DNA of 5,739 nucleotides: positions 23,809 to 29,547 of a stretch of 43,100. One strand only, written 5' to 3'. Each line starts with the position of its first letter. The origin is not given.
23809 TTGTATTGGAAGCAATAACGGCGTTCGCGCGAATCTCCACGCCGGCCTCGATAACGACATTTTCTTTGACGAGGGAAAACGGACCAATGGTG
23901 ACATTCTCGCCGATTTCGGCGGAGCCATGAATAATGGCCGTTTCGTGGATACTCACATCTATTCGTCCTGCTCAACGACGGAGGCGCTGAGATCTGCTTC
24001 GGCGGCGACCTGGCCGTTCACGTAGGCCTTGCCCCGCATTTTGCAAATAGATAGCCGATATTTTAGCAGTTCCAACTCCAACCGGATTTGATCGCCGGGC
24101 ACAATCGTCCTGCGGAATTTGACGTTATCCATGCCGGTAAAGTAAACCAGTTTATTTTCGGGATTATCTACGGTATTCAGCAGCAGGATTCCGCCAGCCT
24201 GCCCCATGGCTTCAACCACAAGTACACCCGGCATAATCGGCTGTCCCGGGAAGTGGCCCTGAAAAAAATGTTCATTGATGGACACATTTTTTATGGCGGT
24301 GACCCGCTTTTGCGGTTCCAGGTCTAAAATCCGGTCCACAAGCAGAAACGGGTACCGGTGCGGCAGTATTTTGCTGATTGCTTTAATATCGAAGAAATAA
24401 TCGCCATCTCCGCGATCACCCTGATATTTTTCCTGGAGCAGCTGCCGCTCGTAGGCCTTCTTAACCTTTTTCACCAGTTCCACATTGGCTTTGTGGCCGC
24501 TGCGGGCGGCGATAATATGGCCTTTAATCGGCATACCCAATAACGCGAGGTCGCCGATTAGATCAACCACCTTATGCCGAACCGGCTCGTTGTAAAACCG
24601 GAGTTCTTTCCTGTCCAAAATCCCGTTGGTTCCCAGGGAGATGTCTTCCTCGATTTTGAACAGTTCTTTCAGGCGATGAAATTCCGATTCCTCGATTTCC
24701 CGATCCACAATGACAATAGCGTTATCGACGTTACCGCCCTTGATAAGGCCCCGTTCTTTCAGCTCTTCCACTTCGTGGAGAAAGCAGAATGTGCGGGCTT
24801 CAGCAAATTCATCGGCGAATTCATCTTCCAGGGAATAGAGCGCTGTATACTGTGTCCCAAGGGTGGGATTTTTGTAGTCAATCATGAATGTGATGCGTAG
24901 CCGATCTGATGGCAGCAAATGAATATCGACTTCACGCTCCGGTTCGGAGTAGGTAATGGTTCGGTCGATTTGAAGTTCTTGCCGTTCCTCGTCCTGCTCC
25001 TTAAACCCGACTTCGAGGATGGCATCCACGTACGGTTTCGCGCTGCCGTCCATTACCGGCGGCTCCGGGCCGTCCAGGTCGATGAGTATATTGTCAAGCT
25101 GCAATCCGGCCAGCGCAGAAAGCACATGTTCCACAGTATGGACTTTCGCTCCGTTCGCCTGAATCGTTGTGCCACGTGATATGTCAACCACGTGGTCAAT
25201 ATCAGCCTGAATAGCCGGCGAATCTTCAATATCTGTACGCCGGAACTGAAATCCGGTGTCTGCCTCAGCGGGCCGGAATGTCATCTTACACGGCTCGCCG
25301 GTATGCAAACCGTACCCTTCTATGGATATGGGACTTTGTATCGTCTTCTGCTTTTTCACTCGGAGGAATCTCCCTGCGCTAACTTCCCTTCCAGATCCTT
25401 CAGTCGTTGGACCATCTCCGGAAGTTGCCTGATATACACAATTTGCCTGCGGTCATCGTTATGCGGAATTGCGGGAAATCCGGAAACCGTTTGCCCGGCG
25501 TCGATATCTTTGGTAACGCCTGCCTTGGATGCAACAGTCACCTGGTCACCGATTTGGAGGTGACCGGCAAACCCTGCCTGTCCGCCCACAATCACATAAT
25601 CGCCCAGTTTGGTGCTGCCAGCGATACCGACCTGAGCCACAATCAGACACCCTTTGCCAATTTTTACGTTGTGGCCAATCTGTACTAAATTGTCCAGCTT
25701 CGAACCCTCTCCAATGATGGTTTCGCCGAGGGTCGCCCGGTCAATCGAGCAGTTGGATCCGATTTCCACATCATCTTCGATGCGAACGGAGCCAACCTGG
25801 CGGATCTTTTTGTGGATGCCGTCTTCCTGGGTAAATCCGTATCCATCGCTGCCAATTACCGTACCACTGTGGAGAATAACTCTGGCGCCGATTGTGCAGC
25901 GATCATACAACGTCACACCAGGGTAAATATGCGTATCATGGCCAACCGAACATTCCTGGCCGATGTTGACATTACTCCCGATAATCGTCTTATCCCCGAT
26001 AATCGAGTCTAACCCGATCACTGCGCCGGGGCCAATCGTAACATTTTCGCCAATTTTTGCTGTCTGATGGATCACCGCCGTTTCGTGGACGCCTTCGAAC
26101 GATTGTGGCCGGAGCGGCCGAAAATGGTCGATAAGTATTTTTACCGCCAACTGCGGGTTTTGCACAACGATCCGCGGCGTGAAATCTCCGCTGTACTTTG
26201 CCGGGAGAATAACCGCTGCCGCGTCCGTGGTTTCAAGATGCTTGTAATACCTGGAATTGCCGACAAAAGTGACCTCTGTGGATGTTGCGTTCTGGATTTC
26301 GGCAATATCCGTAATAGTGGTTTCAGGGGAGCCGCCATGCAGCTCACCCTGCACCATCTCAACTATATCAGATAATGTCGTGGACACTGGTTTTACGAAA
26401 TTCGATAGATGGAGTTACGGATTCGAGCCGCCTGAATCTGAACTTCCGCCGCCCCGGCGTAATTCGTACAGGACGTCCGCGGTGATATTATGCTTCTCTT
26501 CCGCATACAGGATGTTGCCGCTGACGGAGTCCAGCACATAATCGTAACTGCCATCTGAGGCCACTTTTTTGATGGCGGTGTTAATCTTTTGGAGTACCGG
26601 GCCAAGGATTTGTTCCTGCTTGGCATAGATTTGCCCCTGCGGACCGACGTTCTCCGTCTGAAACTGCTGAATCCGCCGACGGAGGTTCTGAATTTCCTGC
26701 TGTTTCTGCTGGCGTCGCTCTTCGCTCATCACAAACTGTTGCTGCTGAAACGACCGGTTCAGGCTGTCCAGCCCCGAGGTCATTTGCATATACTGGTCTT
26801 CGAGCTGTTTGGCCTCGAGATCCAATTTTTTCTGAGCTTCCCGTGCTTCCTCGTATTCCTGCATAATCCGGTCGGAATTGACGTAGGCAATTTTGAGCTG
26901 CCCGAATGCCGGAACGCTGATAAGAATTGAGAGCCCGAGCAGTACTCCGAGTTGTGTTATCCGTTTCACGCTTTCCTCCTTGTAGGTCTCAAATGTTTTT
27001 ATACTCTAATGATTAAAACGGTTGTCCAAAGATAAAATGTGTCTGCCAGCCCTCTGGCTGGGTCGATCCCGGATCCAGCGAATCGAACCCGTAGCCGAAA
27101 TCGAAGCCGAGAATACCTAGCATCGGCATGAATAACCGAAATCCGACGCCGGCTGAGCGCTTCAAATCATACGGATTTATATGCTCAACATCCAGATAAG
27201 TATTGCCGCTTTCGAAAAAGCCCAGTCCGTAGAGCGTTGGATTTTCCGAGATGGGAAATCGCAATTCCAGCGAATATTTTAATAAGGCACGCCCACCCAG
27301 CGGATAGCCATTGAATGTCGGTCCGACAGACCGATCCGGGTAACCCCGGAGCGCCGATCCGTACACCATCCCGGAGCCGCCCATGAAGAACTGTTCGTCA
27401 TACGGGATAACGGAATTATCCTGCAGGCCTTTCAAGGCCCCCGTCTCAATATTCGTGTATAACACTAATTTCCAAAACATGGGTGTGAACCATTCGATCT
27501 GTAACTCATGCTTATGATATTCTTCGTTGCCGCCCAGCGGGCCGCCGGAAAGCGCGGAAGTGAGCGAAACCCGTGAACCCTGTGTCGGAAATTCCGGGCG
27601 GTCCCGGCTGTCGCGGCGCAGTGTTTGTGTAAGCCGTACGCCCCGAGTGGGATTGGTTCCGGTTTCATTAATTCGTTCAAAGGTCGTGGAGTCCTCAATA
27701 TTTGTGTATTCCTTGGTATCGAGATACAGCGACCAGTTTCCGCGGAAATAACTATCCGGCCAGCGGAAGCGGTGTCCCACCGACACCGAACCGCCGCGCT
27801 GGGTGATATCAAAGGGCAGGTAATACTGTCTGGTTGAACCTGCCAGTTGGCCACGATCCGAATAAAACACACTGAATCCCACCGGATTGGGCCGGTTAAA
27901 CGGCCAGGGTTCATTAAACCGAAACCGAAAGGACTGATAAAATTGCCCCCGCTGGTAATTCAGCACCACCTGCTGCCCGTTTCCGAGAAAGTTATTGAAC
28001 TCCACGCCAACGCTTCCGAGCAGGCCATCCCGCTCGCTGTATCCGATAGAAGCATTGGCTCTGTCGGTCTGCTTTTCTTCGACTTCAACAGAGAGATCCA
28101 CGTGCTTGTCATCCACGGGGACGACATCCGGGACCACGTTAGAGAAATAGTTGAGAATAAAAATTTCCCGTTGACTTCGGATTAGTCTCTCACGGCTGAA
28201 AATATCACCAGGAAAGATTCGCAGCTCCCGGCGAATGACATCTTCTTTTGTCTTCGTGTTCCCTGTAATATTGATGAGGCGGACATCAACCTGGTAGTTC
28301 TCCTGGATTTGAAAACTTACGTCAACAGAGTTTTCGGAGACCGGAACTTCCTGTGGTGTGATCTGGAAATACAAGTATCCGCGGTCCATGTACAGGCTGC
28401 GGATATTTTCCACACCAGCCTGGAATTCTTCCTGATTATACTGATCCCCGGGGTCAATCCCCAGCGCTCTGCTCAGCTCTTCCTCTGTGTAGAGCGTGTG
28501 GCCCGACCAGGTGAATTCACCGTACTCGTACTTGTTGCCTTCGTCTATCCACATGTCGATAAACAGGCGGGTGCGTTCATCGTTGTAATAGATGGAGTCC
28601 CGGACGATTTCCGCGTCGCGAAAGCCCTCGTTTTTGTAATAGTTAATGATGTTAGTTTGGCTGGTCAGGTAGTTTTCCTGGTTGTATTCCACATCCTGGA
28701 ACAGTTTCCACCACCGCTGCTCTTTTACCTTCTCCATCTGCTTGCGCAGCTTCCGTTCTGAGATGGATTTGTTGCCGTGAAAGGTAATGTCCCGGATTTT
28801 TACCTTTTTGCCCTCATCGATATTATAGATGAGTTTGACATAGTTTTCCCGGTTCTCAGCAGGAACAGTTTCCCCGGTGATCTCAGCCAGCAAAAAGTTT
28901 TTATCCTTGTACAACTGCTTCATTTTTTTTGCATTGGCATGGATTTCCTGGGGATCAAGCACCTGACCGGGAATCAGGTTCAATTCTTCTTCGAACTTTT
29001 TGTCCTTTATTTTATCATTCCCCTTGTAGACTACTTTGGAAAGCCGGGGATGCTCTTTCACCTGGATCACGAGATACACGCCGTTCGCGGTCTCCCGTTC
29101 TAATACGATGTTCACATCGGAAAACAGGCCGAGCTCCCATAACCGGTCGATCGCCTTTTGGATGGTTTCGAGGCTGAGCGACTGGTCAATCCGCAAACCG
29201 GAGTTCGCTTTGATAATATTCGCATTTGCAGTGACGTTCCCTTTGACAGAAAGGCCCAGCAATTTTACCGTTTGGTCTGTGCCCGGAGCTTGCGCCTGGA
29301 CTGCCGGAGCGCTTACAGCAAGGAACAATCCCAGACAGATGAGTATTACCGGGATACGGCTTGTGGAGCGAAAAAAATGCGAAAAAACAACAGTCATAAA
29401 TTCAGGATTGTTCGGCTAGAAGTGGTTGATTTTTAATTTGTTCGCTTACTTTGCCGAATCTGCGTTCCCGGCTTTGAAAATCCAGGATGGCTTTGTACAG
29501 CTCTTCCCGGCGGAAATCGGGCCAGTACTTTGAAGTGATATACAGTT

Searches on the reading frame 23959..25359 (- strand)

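Call 32: search_protein_families(library=pfam, proteins=[window:23959-25359:-], max_evalue=0.00001)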
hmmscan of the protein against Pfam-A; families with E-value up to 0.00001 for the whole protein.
window:23959-25359:- (466 aa): 2 families
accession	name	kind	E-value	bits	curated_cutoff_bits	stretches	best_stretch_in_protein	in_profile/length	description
PF03331.19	LpxC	-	7.5e-94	314.6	27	1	4-299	1-266/268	UDP-3-O-acyl N-acetylglycosamine deacetylase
PF07977.19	FabA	-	2e-37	128.3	23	1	332-455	1-137/138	FabA-like domain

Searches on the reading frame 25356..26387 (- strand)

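Call 32: search_protein_families(library=pfam, proteins=[window:25356-26387:-], max_evalue=0.00001)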
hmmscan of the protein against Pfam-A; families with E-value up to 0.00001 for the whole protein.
window:25356-26387:- (343 aa): 5 families
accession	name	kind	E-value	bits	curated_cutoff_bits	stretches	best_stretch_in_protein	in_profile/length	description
PF00132.30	Hexapep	-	1.3e-31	107.4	27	3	223-257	2-36/36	Bacterial transferase hexapeptide (six repeats)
PF04613.19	LpxD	-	4.5e-15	55.7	30.8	1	23-86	2-68/70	UDP-3-O-[3-hydroxymyristoyl] glucosamine N-acyltransferase, LpxD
PF25084.1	LbH_EIF2B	-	1.8e-12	47.7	54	1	102-177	8-80/105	EIF2B subunit epsilon LbH domain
PF14602.12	Hexapep_2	-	8.1e-08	32.3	27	0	134-171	2-31/34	Hexapeptide repeat of succinyl-transferase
PF25087.1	GMPPB_C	-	9.5e-07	28.9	39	0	108-180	9-79/110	GMPPB C-terminal domain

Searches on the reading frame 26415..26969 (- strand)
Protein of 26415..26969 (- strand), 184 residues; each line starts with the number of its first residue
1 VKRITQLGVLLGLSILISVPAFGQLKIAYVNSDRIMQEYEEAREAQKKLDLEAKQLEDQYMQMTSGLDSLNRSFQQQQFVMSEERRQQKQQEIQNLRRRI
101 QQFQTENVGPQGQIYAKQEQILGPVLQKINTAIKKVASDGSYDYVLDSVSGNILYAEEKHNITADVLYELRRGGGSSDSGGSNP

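Call 32: search_protein_families(library=pfam, proteins=[window:26415-26969:-], max_evalue=0.00001)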
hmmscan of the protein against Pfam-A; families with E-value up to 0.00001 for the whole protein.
window:26415-26969:- (184 aa): 1 family
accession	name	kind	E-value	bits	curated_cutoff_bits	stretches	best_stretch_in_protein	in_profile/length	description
PF03938.19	OmpH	-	6.2e-34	117.7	32.4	1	26-170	1-141/141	Outer membrane protein (OmpH-like)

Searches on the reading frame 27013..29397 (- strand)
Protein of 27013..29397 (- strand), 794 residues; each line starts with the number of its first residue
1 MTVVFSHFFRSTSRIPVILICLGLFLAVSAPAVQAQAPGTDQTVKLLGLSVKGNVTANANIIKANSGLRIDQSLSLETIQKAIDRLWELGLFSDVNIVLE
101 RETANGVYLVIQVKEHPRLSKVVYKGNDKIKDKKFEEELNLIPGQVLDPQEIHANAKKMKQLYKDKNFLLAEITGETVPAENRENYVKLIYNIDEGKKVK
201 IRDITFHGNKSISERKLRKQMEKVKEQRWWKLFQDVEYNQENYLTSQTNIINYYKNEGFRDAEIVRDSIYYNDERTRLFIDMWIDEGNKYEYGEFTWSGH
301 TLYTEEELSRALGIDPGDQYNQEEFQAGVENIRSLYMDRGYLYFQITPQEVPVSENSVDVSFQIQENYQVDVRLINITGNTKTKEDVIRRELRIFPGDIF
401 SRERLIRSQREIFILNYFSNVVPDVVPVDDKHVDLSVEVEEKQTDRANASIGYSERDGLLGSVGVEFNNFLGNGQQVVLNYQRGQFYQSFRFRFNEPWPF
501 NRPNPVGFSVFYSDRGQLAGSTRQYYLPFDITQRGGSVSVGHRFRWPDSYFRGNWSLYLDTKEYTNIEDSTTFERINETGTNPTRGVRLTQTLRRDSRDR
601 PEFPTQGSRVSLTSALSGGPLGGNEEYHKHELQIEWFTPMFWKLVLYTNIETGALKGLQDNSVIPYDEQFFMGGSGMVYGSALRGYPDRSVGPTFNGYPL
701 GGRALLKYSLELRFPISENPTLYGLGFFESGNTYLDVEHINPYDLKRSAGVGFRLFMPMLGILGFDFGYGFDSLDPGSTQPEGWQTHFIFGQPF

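Call 32: search_protein_families(library=pfam, proteins=[window:27013-29397:-], max_evalue=0.00001)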
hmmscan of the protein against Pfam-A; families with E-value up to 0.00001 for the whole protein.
window:27013-29397:- (794 aa): 3 families
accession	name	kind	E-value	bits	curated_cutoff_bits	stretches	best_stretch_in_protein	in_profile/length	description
PF07244.20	POTRA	-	7.2e-60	200.1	21.3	4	290-366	1-78/79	Surface antigen variable number repeat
PF01103.29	Omp85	-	1.1e-42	147.2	24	1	469-792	1-323/325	Omp85 superfamily domain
PF08479.16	POTRA_2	-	7.5e-07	29.3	24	0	119-172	3-56/76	POTRA domain, ShlB-type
